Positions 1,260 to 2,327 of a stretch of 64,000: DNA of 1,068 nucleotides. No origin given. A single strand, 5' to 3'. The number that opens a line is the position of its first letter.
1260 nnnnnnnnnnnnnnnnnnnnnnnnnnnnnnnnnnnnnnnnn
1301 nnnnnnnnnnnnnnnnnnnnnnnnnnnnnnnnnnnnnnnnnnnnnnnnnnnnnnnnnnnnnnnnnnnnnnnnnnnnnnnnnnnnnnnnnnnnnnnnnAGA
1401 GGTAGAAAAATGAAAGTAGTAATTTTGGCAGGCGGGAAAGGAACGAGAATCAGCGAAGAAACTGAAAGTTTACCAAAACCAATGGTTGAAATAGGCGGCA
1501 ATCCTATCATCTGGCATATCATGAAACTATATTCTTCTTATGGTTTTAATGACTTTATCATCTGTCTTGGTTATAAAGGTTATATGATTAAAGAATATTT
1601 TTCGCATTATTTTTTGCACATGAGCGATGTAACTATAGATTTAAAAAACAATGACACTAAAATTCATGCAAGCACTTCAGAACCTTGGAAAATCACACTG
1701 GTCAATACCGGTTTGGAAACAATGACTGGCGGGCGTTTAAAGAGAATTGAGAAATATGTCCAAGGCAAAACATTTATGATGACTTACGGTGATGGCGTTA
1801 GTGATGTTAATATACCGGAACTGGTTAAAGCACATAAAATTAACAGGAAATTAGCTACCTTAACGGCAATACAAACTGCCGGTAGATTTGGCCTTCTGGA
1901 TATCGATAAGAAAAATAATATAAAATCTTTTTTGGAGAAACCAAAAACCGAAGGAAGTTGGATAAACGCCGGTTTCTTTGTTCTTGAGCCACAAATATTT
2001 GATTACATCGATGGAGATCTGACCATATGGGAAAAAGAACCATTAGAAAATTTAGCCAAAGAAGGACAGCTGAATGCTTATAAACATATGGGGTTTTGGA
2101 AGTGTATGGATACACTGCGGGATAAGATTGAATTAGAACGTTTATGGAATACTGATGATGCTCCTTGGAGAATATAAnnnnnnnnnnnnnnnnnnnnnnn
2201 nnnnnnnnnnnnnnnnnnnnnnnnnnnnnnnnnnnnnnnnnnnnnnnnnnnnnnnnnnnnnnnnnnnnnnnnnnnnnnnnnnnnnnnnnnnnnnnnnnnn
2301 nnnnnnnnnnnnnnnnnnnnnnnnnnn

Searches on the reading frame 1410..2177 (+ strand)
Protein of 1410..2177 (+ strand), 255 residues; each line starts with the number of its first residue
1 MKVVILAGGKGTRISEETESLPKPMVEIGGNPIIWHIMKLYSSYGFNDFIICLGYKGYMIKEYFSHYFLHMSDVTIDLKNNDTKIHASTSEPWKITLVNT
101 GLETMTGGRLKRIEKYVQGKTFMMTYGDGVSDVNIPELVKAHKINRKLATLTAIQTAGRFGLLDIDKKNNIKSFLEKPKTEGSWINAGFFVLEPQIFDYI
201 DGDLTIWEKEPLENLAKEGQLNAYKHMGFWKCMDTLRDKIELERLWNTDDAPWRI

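Call 5: search_protein_families(library=pfam, proteins=[window:1410-2177:+])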
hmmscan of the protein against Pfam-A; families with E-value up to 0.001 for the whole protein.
window:1410-2177:+ (255 aa): 2 families
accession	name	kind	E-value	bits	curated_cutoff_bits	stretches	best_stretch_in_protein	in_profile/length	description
PF00483.29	NTP_transferase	-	9.2e-22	78.2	21.2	1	2-204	1-192/245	Nucleotidyl transferase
PF12804.13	NTP_transf_3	-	1.5e-07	32.1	27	1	3-56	1-49/160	MobA-like NTP transferase domain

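Call 24: search_protein_families(library=ncbifam, proteins=[window:1410-2177:+], max_evalue=0.00001)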
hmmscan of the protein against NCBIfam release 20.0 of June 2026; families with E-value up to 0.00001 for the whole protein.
window:1410-2177:+ (255 aa): 18 families
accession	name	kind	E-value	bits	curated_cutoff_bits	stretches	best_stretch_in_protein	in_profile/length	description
TIGR02623.1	G1P_cyt_trans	equivalog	3.4e-122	406.8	300.25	1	1-255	1-254/255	glucose-1-phosphate cytidylyltransferase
TIGR03992.1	Arch_glmU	subfamily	7.9e-26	90.8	292.1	2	1-67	1-67/393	bifunctional sugar-1-phosphate nucleotidylyltransferase/acetyltransferase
NF041313.1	UDPGP_AglF_Halo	equivalog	3.6e-23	82.2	400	2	1-68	1-68/234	UTP--glucose-1-phosphate uridylyltransferase AglF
NF049965.1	GlMnHpPGnyltfHddC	equivalog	1.1e-22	80.8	300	1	1-200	1-175/221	D-glycero-D-manno-heptose 1-phosphate guanosyltransferase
NF052502.1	man1P_GTase_Rv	exception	3.5e-22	78.7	440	1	2-238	2-222/352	mannose-1-phosphate guanylyltransferase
NF041173.1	Sug_nt_acttase_Thmprot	equivalog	1.7e-19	70.1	600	1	1-233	1-214/405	bifunctional sugar-1-phosphate nucleotidylyltransferase/acetyltransferase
NF045761.1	NAMPUrTaseMurU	equivalog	2.2e-16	60.4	250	1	1-64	1-64/226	N-acetylmuramate alpha-1-phosphate uridylyltransferase MurU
TIGR01208.1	rmlA_long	equivalog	4.3e-14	52.2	320.25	1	2-202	1-184/353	glucose-1-phosphate thymidylyltransferase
TIGR02091.1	glgC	equivalog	1.9e-13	50.2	424.9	1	3-231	3-244/364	glucose-1-phosphate adenylyltransferase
NF003670.0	PRK05293.1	equivalog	1.7e-12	46.9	470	1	4-237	8-249/382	glucose-1-phosphate adenylyltransferase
NF041135.1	IPPtranDIPPsyn_Thcocales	equivalog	3.3e-12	46.1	580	1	1-56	1-52/419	bifunctional L-myo-inositol-1-phosphate cytidylyltransferase/CDP-L-myo-inositol myo-inositolphosphotransferase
TIGR01099.1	galU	equivalog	7.4e-11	42.1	326.8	1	1-201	2-215/261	UTP--glucose-1-phosphate uridylyltransferase GalU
NF001947.0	PRK00725.1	subfamily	1.5e-10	40.5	470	1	3-181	19-196/426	glucose-1-phosphate adenylyltransferase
TIGR01173.1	glmU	equivalog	3.7e-08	32.7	366.85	1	1-70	1-67/452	bifunctional UDP-N-acetylglucosamine diphosphorylase/glucosamine-1-phosphate N-acetyltransferase GlmU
NF002772.0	PRK02862.1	equivalog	7.5e-08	31.5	537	0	120-181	117-182/429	glucose-1-phosphate adenylyltransferase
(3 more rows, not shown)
